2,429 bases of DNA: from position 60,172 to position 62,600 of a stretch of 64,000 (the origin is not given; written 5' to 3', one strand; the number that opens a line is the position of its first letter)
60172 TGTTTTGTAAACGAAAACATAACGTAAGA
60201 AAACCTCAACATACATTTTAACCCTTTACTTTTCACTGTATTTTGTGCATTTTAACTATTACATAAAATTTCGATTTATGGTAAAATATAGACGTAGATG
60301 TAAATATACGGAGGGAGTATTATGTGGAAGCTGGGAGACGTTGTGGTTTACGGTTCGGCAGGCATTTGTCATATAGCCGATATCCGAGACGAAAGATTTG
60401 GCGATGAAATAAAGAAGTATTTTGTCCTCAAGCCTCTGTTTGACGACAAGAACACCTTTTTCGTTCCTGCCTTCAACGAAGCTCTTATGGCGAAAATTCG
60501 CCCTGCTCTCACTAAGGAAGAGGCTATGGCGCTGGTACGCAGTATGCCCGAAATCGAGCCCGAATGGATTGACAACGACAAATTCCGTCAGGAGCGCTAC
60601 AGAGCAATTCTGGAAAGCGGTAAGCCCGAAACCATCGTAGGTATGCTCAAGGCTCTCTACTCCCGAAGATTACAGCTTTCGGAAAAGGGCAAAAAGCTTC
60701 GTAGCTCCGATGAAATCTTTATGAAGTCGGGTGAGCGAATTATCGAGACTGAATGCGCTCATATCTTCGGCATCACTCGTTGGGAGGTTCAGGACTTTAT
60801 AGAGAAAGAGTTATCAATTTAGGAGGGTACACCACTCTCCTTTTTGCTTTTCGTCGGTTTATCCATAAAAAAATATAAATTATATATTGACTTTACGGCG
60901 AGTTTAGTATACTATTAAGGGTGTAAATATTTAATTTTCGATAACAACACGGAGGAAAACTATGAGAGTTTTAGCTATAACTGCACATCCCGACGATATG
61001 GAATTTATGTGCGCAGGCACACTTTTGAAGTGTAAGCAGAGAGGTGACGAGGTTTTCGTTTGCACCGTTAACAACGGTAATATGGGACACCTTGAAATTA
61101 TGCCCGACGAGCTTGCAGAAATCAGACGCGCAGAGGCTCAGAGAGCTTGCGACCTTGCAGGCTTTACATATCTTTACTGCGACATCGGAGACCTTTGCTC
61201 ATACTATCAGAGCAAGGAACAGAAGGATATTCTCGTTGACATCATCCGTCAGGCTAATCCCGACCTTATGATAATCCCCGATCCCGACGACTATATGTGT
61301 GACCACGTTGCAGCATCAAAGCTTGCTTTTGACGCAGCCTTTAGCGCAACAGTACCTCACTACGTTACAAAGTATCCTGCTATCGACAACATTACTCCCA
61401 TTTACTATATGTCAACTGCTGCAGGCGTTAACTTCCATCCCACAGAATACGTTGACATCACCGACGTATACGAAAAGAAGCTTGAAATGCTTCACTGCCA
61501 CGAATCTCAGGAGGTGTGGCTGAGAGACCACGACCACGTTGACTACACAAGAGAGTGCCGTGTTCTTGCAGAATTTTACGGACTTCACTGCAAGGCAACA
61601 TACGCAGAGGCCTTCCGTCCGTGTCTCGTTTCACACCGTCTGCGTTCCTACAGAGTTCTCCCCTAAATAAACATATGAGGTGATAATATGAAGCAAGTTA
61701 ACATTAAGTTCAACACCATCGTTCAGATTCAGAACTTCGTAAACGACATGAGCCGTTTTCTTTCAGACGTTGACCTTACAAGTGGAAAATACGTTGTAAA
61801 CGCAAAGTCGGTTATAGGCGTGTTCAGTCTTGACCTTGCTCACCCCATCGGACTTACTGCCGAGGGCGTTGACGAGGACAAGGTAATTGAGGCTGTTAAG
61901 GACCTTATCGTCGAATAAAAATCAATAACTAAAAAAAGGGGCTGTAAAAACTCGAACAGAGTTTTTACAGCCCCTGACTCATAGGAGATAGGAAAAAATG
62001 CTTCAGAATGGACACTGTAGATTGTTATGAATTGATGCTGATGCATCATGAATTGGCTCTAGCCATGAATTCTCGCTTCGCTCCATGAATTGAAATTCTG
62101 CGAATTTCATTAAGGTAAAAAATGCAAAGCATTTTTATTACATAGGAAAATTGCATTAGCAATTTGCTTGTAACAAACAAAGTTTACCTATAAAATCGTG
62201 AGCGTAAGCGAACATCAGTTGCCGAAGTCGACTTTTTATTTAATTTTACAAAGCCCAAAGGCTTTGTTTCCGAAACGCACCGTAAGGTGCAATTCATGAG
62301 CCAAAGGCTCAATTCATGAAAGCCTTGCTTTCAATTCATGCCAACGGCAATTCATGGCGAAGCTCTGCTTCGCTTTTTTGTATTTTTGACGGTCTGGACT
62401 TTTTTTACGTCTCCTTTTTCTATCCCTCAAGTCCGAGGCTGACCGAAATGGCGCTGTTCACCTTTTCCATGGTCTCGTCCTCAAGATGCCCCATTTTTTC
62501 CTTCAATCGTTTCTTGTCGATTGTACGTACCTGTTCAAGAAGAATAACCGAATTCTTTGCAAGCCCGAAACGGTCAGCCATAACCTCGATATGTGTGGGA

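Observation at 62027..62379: Element E: four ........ words on one arm and four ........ words on the other, each separated by a different mini-hairpin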

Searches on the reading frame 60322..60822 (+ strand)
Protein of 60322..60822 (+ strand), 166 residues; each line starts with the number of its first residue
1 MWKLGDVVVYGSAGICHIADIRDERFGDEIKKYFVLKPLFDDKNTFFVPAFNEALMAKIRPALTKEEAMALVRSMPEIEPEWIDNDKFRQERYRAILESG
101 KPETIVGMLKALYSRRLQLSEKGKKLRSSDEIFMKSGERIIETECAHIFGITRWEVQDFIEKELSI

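Call 31: search_protein_families(library=pfam, proteins=[window:60322-60822:+], max_evalue=0.01)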
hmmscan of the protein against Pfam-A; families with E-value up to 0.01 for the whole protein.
window:60322-60822:+ (166 aa): 1 family
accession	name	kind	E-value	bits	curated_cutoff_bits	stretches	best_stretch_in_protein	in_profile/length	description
PF02559.22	CarD_TRCF_RID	-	1.7e-08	34.9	23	1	3-59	2-56/57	CarD-like/TRCF RID domain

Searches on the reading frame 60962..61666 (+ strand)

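Call 31: search_protein_families(library=pfam, proteins=[window:60962-61666:+], max_evalue=0.01)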
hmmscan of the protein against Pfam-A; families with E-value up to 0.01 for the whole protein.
window:60962-61666:+ (234 aa): 1 family
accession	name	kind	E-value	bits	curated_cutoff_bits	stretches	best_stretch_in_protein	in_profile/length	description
PF02585.22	PIG-L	-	1.2e-27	97.4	28.2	1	4-125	1-128/129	GlcNAc-PI de-N-acetylase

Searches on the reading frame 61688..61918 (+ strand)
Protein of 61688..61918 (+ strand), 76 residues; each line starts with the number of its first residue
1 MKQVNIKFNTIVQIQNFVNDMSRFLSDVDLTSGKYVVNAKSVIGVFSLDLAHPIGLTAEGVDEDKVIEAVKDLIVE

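Call 31: search_protein_families(library=pfam, proteins=[window:61688-61918:+], max_evalue=0.01)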
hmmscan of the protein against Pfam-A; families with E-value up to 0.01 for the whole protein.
window:61688-61918:+ (76 aa): 1 family
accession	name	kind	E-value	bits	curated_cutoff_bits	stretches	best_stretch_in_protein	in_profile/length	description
PF00381.24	PTS-HPr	-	4.8e-09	36.6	23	1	15-74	19-79/81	PTS HPr component phosphorylation site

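Call 45: find_encoding_contigs(protein=window:61688-61918:+, flank=1500, max_places=10)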
Protein window:61688-61918:+ (76 aa): 8 contigs read that carry it; 4 places shown.
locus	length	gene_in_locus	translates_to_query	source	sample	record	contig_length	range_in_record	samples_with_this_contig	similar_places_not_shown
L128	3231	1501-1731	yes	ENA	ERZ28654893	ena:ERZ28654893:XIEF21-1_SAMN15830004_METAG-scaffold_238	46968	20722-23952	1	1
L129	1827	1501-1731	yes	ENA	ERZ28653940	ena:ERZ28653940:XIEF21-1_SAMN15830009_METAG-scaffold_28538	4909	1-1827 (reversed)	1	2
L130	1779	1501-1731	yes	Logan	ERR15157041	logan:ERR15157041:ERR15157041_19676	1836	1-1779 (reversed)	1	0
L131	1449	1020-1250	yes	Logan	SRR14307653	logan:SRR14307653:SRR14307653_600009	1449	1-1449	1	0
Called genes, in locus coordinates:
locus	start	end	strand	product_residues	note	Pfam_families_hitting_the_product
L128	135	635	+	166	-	PF02559:CarD_TRCF_RID (weak)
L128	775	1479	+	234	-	PF02585:PIG-L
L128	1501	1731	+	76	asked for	PF00381:PTS-HPr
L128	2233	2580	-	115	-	PF02452:PemK_toxin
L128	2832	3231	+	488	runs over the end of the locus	PF01546:Peptidase_M20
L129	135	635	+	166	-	PF02559:CarD_TRCF_RID (weak)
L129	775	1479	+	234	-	PF02585:PIG-L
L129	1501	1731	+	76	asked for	PF00381:PTS-HPr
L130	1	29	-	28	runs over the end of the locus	?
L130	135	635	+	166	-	PF02559:CarD_TRCF_RID (weak)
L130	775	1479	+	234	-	PF02585:PIG-L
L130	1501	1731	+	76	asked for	PF00381:PTS-HPr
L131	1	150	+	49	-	?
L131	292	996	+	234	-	PF02585:PIG-L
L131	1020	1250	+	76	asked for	PF00381:PTS-HPr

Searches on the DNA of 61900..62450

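Call 7: search_rna_families(source=window, start=61900, end=62450, threshold=evalue, max_evalue=10, show_alignments=2)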
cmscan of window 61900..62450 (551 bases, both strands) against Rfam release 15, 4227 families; matches with E-value up to 10: 13.
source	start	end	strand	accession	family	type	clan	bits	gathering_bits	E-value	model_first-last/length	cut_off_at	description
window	62109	62183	+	RF02902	AaHKsRNA22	Gene; sRNA;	-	22.9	39.8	0.046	1-101/101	no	Aggregatibacter sRNA 22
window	61944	61970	+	RF00900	mir-255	Gene; miRNA;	-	22.2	50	0.19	1-59/59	no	mir-255 microRNA precursor family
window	62270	62341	-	RF01706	Gut-1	Gene; sRNA;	-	19.1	50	0.38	1-77/77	no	Gut-1 RNA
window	62296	62385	+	RF02538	TarB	Gene; sRNA;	-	18.7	80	0.54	1-79/79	no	Vibrio ToxT activated RNA TarB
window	61912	61975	+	RF01459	rliE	Gene; sRNA;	-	18.5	90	1.3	1-222/222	no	Listeria sRNA rliE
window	61991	62167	+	RF01459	rliE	Gene; sRNA;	-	18.3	90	1.4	1-222/222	no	Listeria sRNA rliE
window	62206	62296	-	RF02150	MESTIT1_3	Gene; lncRNA;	-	16.9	60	0.41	1-99/99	no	MEST intronic transcript 1, antisense RNA conserved region 3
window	61935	62028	-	RF01820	RsaE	Gene; sRNA;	-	16.2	79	4.4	1-112/112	no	RNA Staph. aureus E (RoxS)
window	62103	62164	-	RF01166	sn3071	Gene; snRNA; snoRNA; CD-box;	-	16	40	2.2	1-77/77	no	Small nucleolar RNA sn3071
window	62114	62189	+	RF00271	SNORD60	Gene; snRNA; snoRNA; CD-box;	CL00066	15.9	42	4.5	1-83/83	no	Small nucleolar RNA SNORD60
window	62368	62450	+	RF03259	MIR1514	Gene; miRNA;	-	15.9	90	7.3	1-97/110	3'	MIR1514 microRNA precursor family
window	61929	61984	-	RF03325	mir-4872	Gene; miRNA;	-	14.8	58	5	1-76/76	no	mir-4872 microRNA precursor family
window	62287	62333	-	RF01795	FourU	Cis-reg; thermoregulator;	-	14.3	60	5.5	1-65/65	no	FourU thermometer RNA element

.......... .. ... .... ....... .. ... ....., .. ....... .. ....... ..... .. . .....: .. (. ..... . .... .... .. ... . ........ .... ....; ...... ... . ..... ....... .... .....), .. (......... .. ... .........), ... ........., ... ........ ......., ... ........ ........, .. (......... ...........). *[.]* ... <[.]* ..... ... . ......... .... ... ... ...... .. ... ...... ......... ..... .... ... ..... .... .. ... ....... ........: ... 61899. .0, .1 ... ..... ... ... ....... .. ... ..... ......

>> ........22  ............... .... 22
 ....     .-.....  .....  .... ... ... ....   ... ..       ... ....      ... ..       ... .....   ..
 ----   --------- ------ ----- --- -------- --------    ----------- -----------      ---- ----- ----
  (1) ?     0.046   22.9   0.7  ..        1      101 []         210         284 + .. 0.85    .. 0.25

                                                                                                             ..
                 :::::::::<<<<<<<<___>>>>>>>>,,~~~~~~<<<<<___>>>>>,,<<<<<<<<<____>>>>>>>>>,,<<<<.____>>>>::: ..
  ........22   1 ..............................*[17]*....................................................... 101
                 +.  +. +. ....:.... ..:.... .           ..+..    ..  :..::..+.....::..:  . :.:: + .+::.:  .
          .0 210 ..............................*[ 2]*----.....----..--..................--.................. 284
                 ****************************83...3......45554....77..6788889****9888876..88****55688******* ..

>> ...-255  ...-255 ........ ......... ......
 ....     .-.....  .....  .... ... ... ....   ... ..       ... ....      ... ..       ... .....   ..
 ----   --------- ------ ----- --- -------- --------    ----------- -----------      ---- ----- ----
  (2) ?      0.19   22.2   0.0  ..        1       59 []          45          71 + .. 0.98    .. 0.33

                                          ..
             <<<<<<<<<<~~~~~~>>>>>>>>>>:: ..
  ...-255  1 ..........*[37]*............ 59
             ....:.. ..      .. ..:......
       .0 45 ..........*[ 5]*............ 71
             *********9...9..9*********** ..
